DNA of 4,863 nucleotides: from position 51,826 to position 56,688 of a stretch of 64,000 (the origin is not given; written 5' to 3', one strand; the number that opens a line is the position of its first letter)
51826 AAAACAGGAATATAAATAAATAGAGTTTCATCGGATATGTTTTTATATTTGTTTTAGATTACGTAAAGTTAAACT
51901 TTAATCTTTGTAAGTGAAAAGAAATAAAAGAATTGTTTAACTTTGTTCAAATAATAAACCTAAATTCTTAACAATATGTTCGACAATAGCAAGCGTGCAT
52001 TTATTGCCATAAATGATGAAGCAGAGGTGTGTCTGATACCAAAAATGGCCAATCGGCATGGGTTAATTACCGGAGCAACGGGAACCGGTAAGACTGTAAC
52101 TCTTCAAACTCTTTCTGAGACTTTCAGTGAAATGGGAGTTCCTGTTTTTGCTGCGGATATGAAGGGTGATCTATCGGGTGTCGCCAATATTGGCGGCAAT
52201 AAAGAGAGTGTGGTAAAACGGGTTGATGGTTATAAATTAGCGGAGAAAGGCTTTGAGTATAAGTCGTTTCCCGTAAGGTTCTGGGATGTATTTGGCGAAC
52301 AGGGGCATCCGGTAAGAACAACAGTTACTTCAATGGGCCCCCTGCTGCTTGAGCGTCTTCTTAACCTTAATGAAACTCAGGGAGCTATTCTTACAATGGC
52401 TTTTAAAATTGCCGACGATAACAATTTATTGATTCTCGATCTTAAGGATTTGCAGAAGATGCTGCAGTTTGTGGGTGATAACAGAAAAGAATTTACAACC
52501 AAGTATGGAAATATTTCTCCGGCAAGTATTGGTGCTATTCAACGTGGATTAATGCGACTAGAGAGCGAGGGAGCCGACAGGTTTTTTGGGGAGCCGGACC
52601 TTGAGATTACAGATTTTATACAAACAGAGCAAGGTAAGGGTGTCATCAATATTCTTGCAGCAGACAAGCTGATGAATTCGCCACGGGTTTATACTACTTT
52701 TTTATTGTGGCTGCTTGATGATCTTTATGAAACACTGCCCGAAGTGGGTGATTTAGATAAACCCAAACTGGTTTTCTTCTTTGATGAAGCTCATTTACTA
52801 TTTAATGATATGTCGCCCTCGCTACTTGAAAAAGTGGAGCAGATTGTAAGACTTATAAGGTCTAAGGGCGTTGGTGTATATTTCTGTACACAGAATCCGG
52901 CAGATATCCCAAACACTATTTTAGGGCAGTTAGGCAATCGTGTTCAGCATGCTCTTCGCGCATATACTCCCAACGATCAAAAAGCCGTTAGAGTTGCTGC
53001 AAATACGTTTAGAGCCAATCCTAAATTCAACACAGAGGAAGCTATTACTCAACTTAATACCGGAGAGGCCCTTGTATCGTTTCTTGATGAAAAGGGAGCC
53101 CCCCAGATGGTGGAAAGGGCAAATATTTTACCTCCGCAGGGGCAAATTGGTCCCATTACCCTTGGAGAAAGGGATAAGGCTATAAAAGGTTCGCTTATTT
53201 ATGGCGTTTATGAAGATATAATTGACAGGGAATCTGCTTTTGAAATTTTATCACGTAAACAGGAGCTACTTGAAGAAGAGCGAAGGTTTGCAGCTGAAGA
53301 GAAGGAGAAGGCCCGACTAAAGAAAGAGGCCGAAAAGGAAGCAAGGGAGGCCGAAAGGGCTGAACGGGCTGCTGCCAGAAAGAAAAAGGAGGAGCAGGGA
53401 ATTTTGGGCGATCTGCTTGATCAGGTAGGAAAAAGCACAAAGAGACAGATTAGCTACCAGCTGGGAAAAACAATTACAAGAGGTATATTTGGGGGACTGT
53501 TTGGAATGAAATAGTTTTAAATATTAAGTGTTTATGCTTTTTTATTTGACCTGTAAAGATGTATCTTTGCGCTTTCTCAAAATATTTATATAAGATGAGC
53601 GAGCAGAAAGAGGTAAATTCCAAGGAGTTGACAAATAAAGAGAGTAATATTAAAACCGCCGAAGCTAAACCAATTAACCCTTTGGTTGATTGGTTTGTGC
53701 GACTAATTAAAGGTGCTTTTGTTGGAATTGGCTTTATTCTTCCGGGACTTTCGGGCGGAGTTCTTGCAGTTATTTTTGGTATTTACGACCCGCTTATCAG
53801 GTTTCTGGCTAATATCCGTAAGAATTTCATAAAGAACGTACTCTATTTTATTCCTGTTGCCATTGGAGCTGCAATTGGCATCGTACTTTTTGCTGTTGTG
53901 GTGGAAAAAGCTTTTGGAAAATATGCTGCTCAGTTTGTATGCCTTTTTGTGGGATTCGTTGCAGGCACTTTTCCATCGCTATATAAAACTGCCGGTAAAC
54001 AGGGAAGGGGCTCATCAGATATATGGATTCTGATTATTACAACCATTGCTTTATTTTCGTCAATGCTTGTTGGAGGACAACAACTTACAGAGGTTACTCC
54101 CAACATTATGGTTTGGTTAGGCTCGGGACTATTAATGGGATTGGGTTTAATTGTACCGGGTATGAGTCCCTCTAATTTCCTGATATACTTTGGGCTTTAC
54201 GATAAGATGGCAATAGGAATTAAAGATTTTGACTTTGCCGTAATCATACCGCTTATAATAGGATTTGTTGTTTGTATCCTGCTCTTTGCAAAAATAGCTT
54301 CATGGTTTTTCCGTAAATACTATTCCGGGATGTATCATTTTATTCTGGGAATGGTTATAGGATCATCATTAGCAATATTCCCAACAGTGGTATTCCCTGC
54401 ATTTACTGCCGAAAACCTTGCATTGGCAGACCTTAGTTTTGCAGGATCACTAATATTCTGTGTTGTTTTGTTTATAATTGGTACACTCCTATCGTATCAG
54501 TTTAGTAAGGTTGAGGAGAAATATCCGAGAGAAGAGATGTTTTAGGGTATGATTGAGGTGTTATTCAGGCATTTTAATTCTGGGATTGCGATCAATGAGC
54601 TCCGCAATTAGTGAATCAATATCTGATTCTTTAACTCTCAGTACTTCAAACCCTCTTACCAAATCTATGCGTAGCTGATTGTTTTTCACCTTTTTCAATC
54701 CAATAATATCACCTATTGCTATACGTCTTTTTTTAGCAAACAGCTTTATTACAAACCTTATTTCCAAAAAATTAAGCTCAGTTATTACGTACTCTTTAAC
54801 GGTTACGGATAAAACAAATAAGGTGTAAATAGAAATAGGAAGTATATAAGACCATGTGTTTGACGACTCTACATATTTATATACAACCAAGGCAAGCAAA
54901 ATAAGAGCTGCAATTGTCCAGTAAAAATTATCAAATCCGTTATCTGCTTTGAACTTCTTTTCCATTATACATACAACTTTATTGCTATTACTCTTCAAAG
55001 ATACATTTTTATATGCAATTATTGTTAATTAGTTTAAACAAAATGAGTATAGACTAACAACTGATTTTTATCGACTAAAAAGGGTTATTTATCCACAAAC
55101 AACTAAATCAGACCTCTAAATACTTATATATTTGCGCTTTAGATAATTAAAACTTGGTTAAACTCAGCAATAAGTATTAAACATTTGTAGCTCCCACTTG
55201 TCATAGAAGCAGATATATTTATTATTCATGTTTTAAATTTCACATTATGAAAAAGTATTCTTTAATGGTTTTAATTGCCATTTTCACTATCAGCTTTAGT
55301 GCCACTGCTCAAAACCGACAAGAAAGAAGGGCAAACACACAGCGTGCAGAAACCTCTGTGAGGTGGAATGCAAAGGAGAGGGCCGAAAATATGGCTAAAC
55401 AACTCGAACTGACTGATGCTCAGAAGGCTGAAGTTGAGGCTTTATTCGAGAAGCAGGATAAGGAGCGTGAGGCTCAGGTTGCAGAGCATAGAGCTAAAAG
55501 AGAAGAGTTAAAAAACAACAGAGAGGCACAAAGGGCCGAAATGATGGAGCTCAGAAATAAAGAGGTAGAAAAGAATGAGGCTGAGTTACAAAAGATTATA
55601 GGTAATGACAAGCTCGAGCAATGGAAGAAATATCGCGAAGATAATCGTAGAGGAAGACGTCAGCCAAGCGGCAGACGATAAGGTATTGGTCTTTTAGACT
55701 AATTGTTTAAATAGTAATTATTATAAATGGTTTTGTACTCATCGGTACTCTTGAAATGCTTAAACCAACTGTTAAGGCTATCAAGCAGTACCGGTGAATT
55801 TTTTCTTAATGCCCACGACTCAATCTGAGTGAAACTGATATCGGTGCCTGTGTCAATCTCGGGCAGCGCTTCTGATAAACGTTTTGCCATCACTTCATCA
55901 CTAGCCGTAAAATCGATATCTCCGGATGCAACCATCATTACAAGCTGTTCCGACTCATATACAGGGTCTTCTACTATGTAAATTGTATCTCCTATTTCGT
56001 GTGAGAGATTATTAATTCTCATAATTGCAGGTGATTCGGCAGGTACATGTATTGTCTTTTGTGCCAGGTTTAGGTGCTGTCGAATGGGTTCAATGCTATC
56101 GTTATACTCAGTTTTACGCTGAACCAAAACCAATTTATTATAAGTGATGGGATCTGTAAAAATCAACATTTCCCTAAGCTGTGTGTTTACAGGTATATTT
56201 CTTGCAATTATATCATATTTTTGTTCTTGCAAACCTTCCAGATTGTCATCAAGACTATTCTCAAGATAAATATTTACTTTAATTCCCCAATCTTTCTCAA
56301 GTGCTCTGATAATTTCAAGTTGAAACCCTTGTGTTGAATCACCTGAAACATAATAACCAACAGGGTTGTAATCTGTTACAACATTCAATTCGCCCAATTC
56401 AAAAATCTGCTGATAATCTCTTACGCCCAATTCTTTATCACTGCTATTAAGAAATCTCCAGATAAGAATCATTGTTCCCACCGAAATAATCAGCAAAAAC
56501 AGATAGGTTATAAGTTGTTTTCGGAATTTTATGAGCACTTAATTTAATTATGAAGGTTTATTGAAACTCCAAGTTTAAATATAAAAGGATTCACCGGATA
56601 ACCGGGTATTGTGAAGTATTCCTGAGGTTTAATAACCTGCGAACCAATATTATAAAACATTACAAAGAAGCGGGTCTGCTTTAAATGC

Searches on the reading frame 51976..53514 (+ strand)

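Call 56: search_protein_families(library=pfam, proteins=[window:51976-53514:+], max_evalue=0.00001)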
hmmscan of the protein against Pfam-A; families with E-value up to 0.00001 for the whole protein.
window:51976-53514:+ (512 aa): 4 families
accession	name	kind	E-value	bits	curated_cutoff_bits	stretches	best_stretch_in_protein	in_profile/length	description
PF05872.18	HerA_C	-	1e-215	717.6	22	1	13-510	8-498/502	Helicase HerA-like C-terminal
PF01935.23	DUF87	-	3.6e-08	34.2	23.2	1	14-221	10-196/220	Helicase HerA, central domain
PF13401.12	AAA_22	-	3.7e-06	27.7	27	0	26-61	5-40/130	AAA domain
PF01580.24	FtsK_SpoIIIE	-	6.7e-06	26.2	24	0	12-46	26-59/221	FtsK/SpoIIIE family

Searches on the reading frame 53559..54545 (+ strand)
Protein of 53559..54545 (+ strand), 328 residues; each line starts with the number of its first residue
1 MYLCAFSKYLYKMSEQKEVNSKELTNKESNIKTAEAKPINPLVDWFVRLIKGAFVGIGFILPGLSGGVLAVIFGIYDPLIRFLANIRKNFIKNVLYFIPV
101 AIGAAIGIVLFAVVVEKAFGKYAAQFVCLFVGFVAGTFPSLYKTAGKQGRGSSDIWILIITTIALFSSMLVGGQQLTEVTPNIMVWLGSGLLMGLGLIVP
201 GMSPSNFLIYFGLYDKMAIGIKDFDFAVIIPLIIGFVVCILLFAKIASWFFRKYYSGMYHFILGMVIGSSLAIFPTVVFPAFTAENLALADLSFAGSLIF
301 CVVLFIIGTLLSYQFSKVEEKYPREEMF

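Call 56: search_protein_families(library=pfam, proteins=[window:53559-54545:+], max_evalue=0.00001)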
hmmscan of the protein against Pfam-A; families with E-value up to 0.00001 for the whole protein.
window:53559-54545:+ (328 aa): 1 family
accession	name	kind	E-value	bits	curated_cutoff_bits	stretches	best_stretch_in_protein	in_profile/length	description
PF04018.18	VCA0040-like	-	5.7e-35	121.5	26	1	56-276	2-231/246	Undecaprenyl phosphate translocase-like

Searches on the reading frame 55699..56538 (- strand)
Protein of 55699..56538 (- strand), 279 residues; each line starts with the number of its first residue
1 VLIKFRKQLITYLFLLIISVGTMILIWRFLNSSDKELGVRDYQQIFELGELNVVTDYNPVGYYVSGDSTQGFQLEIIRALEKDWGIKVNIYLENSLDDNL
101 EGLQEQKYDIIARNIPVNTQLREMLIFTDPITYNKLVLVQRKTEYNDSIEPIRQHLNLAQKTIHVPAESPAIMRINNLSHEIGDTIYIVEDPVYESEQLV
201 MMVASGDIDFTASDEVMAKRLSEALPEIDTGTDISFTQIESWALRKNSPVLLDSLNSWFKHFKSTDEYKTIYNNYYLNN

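Call 56: search_protein_families(library=pfam, proteins=[window:55699-56538:-], max_evalue=0.00001)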
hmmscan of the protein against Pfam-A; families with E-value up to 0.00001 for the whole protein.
window:55699-56538:- (279 aa): 1 family
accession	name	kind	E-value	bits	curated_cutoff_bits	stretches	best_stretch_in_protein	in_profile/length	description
PF00497.25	SBP_bac_3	-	6.1e-19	68.5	26.4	1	54-276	6-130/132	Bacterial extracellular solute-binding proteins, family 3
